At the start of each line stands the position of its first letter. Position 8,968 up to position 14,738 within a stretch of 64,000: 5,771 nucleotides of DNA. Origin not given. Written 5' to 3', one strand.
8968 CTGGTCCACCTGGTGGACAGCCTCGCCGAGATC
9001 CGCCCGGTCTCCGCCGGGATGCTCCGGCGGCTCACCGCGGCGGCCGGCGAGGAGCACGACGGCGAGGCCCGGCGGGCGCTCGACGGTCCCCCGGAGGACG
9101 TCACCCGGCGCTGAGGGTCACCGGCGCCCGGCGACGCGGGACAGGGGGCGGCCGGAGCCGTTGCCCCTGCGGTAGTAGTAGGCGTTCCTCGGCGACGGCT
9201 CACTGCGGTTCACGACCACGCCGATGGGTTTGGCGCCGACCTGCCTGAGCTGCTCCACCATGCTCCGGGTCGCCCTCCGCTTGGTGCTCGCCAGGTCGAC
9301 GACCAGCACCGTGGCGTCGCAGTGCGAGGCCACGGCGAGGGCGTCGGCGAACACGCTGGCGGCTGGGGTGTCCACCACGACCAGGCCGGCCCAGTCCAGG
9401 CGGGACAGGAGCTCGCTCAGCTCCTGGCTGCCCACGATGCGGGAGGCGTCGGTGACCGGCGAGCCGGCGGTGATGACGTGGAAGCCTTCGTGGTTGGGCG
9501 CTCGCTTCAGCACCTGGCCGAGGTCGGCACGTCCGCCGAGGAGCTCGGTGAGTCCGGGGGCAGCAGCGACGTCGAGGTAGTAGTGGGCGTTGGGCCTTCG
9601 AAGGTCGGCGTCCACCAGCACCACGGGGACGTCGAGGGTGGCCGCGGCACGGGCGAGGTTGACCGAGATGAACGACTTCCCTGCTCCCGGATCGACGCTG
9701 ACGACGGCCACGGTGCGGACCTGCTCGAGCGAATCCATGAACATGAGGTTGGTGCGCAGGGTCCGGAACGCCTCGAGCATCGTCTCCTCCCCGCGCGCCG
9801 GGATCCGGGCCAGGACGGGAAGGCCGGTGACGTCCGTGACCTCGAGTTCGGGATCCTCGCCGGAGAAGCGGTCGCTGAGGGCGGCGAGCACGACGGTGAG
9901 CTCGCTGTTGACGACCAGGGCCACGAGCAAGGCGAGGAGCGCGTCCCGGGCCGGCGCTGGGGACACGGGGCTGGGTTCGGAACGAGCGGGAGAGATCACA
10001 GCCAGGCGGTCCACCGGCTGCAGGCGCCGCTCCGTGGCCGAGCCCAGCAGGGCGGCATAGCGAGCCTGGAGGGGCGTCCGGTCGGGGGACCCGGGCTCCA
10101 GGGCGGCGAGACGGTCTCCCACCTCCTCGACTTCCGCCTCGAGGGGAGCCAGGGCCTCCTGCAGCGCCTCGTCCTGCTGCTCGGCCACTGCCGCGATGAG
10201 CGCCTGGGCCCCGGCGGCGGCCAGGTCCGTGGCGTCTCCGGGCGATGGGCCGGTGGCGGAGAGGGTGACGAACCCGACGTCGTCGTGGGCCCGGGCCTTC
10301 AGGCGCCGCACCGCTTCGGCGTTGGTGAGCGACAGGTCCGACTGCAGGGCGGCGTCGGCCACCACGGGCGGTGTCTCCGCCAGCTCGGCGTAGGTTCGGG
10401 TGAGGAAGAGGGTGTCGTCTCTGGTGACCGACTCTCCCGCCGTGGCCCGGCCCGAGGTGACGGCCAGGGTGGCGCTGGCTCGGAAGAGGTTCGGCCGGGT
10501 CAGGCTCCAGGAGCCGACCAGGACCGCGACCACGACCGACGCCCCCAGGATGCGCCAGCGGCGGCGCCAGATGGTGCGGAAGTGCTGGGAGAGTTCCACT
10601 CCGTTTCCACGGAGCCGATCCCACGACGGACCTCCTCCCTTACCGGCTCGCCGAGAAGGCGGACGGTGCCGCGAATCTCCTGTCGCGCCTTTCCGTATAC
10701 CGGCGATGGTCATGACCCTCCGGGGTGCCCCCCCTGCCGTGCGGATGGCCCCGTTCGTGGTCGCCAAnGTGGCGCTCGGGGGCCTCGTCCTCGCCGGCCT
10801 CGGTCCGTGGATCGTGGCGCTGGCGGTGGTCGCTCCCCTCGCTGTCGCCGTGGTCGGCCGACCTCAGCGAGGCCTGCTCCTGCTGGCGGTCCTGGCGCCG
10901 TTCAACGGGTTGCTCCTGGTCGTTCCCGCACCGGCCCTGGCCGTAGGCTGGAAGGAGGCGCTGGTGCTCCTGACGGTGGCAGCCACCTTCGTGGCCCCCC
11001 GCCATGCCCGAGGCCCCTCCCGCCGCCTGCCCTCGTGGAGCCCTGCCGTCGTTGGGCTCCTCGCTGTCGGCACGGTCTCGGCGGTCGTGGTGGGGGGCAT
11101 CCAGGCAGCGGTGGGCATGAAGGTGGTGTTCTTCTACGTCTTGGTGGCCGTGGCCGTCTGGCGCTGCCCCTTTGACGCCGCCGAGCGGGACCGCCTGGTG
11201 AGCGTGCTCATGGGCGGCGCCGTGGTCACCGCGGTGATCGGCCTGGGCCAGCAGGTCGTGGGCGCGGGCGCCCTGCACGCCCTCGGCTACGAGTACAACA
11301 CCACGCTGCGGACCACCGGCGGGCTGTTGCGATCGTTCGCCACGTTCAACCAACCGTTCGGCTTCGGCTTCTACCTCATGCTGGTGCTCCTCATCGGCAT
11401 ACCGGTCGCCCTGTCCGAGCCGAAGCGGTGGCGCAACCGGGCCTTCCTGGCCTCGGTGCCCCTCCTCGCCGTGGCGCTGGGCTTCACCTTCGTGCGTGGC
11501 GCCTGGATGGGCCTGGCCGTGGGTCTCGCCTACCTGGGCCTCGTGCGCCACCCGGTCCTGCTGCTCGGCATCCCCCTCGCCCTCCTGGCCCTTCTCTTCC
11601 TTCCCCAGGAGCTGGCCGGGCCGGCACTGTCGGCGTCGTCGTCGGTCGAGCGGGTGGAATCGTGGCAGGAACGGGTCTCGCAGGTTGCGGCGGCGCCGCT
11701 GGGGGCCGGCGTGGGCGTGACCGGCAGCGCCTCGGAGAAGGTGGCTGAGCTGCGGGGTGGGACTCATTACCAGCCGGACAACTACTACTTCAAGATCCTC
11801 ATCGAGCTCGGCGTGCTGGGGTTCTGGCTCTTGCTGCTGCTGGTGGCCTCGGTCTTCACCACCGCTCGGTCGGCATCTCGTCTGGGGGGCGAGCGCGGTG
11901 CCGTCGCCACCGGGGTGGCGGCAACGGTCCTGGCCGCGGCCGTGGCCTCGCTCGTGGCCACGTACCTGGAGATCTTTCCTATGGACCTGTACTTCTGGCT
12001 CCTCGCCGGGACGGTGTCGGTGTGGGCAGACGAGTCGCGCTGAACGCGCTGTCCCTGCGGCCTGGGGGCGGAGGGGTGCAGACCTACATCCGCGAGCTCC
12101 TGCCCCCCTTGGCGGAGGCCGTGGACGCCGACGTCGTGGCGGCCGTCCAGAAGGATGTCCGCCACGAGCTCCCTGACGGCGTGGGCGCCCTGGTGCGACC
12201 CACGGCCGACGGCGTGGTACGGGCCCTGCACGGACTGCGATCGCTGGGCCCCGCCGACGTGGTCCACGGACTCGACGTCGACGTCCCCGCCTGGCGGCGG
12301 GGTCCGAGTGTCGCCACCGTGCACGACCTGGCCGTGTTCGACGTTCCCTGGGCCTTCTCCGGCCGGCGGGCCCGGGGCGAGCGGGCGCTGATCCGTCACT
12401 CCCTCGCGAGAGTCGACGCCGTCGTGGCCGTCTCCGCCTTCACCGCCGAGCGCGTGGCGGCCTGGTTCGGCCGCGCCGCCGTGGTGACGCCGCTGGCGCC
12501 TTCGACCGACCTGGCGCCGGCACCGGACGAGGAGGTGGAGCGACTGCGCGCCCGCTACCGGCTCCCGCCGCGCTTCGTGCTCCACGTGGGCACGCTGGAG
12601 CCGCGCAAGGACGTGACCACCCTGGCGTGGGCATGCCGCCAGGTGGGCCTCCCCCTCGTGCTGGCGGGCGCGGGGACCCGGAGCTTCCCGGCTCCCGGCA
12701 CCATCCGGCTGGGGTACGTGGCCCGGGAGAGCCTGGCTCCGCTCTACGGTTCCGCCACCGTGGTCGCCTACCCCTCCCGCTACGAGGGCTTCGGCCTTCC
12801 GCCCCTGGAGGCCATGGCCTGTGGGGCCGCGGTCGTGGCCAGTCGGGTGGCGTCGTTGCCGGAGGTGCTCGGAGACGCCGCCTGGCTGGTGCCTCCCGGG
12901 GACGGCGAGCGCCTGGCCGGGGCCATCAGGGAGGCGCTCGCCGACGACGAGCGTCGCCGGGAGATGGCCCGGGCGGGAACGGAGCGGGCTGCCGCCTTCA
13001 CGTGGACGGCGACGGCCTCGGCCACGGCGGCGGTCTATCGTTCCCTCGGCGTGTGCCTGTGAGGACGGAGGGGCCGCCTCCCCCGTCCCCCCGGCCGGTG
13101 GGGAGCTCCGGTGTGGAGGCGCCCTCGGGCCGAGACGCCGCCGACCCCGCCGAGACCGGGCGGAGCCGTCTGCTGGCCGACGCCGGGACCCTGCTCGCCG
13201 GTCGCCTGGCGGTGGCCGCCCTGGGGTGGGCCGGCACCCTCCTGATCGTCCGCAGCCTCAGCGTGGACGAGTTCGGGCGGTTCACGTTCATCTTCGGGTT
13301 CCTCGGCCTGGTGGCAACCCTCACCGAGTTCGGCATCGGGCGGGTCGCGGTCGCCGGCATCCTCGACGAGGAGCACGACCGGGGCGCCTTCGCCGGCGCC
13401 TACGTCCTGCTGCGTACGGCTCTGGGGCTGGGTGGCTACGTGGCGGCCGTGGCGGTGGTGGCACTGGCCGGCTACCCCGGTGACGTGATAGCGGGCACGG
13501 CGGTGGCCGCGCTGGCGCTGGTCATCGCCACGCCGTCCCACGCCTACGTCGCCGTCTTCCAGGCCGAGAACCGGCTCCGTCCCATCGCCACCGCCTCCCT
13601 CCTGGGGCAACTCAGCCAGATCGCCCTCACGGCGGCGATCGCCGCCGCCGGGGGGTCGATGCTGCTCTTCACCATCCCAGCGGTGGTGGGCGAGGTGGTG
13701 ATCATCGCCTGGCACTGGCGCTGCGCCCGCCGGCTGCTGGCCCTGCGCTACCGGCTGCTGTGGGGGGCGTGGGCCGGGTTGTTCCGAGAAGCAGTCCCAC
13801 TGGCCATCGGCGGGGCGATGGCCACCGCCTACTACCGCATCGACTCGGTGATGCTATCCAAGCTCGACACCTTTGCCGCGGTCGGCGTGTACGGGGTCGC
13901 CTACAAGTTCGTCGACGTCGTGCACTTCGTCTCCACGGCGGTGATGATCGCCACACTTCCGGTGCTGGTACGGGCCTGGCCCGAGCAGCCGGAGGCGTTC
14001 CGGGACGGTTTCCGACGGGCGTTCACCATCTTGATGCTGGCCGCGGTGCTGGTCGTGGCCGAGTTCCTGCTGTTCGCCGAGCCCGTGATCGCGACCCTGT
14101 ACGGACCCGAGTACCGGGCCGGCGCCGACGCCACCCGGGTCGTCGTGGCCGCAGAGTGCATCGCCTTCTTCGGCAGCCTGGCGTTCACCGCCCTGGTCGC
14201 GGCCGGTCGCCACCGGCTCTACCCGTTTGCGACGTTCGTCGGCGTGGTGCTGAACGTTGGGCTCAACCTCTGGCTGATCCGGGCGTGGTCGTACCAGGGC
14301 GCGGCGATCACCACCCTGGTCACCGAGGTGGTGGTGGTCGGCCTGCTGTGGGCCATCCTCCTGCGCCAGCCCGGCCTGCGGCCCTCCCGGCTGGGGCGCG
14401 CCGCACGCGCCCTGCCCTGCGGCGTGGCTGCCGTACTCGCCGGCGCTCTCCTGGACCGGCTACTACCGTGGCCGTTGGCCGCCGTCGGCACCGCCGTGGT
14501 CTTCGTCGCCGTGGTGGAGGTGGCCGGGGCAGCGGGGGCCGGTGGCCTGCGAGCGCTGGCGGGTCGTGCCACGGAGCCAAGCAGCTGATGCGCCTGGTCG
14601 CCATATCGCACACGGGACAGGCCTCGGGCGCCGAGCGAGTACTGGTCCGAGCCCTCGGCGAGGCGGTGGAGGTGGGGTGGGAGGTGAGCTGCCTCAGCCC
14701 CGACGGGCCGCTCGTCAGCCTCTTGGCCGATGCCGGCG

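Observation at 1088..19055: Two ECF sigma genes with a 241-bp perfectly identical core bracket a 17.4-kb EPS/regulatory segment and separate a kinase from a response regulator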

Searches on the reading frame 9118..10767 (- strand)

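Call 11: search_protein_families(library=pfam, proteins=[window:9118-10767:-], max_evalue=0.01)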
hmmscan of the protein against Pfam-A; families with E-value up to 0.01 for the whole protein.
window:9118-10767:- (549 aa): 6 families
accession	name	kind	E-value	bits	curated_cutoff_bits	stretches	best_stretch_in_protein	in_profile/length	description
PF01656.29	CbiA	-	1.9e-09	38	25.4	1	353-526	1-87/125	CobQ/CobB/MinD/ParA nucleotide binding domain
PF10609.15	ParA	-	4.1e-06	26.8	27.1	1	352-522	5-175/246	NUBPL iron-transfer P-loop NTPase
PF00009.33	GTP_EFTU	-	0.00029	20.9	26.5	1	462-520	71-129/188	Elongation factor Tu GTP binding domain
PF13500.12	AAA_26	-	0.0022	18.3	27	0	351-375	1-25/198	AAA domain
PF02706.20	Wzz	-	0.0028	18.3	25.5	1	57-115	3-60/91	Chain length determinant protein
PF02153.23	PDH_N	-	0.0071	16.3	26.5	0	454-515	40-104/154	Prephenate dehydrogenase, nucleotide-binding domain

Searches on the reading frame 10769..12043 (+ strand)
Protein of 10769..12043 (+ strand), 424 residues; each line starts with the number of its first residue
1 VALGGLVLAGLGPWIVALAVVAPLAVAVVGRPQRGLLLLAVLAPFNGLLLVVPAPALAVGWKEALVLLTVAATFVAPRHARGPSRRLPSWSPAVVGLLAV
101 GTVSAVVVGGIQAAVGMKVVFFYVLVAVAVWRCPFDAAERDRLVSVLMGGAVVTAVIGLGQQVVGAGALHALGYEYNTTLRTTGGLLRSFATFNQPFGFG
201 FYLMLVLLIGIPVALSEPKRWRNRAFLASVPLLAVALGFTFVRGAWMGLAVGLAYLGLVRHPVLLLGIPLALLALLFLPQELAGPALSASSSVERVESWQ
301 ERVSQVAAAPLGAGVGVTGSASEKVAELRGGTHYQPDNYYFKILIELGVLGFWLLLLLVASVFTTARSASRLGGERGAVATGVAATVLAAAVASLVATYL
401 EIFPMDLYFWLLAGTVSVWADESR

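Call 11: search_protein_families(library=pfam, proteins=[window:10769-12043:+], max_evalue=0.01)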
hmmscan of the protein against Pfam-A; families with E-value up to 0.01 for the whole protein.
window:10769-12043:+ (424 aa): 1 family
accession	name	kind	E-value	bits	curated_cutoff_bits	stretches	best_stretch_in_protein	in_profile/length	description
PF04932.20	Wzy_C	-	7.4e-11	42.5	31.7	1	232-355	5-148/149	O-Antigen ligase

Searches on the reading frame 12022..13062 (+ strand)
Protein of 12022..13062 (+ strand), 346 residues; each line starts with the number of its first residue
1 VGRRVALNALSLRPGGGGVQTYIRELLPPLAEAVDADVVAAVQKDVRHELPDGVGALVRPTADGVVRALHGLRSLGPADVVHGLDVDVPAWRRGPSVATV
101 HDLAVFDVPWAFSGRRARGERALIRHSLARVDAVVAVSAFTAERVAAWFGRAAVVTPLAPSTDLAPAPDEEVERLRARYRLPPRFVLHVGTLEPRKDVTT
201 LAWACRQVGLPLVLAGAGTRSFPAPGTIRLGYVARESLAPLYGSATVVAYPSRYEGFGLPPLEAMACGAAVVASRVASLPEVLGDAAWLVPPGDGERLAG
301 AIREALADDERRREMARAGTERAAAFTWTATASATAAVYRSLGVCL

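Call 11: search_protein_families(library=pfam, proteins=[window:12022-13062:+], max_evalue=0.01)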
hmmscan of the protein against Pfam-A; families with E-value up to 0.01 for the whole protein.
window:12022-13062:+ (346 aa): 5 families
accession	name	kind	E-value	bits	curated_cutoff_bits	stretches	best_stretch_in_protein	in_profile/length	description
PF00534.26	Glycos_transf_1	-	1.3e-24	87.1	26.4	1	182-321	14-171/172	Glycosyl transferases group 1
PF13692.12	Glyco_trans_1_4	-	7.7e-23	81.8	27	1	185-308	3-142/142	Glycosyl transferases group 1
PF13524.12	Glyco_trans_1_2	-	3.2e-12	47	25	1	208-328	13-135/144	Glycosyl transferase-like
PF13439.12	Glyco_transf_4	-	3.6e-10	40.6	28.5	1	17-152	2-155/170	Glycosyltransferase Family 4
PF20706.3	GT4-conflict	-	2.2e-08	33.9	26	1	235-333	272-383/385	Family 4 Glycosyltransferase in conflict systems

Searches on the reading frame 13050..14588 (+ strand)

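Call 12: search_protein_families(library=pfam, proteins=[window:13050-14588:+], max_evalue=0.01)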
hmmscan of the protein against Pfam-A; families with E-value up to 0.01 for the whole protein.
window:13050-14588:+ (512 aa): 3 families
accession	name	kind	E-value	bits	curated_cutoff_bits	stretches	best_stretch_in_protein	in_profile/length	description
PF13440.11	Polysacc_synt_3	-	1.7e-15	57.5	23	1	66-356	2-289/293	Polysaccharide biosynthesis protein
PF01943.22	Polysacc_synt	-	3.9e-13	49.9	28.2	1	42-309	2-273/274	Polysaccharide biosynthesis protein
PF03023.19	MurJ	-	3.2e-05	23.2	27.4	1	167-466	118-428/451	Lipid II flippase MurJ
